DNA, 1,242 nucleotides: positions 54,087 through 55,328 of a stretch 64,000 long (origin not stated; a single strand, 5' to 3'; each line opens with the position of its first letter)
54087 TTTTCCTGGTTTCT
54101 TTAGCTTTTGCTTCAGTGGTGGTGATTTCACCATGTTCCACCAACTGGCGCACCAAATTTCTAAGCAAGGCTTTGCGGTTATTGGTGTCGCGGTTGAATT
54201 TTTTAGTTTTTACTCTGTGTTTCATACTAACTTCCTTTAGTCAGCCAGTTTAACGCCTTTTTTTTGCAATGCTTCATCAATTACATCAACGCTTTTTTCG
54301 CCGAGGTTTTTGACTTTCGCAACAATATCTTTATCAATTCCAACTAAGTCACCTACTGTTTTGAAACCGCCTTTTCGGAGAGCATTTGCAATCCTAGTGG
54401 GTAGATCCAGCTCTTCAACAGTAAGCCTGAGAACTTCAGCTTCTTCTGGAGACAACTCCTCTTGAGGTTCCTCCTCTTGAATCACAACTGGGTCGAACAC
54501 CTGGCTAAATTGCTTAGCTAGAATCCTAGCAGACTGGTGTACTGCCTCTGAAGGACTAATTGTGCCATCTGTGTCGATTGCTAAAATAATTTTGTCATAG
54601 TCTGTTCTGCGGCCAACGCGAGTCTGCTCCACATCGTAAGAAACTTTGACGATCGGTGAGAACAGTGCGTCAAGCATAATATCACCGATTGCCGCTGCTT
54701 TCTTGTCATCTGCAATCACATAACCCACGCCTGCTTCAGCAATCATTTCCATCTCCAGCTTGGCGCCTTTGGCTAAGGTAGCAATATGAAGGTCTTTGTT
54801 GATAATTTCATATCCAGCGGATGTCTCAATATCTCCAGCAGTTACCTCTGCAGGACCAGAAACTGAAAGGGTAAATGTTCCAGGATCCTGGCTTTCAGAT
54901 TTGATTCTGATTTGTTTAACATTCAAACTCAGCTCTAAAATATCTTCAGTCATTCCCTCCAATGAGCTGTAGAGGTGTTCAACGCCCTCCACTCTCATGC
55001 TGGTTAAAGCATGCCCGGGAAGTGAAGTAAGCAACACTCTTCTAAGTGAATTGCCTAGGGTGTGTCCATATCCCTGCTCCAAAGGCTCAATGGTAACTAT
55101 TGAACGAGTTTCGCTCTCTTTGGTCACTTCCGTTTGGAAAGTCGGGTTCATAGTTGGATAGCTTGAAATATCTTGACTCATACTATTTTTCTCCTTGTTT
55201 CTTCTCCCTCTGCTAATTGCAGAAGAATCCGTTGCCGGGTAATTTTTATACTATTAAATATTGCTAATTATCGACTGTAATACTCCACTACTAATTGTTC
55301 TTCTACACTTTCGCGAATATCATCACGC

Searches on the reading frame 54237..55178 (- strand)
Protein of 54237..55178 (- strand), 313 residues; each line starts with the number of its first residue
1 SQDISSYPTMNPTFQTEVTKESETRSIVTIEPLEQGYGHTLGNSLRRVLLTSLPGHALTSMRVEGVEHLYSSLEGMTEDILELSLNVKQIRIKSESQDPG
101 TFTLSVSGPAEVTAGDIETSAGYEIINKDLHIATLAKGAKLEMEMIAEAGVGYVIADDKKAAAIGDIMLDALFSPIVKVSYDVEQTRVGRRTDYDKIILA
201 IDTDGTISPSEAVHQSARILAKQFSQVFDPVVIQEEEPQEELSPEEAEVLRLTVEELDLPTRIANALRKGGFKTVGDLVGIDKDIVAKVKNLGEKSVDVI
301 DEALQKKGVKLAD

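Call 48: search_protein_families(library=pfam, proteins=[window:54237-55178:-], max_evalue=0.001)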
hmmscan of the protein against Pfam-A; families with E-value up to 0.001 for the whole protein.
window:54237-55178:- (313 aa): 5 families
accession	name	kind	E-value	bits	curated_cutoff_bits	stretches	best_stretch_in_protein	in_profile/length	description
PF01000.31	RNA_pol_A_bac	-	1.4e-30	106.4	33.9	1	62-174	2-119/119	RNA polymerase Rpb3/RpoA insert domain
PF01193.29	RNA_pol_L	-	1.6e-23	82.6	24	1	31-224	1-74/74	RNA polymerase Rpb3/Rpb11 dimerisation domain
PF03118.21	RNA_pol_A_CTD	-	9.2e-16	57.8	23.8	1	243-306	4-67/67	Bacterial RNA polymerase, alpha chain C terminal domain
PF13656.11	RNA_pol_L_2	-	0.00022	21.3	27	0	195-227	40-72/75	RNA polymerase Rpb3/Rpb11 dimerisation domain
PF14520.12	HHH_5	-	0.00073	20.4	27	0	262-305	13-56/57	Helix-hairpin-helix domain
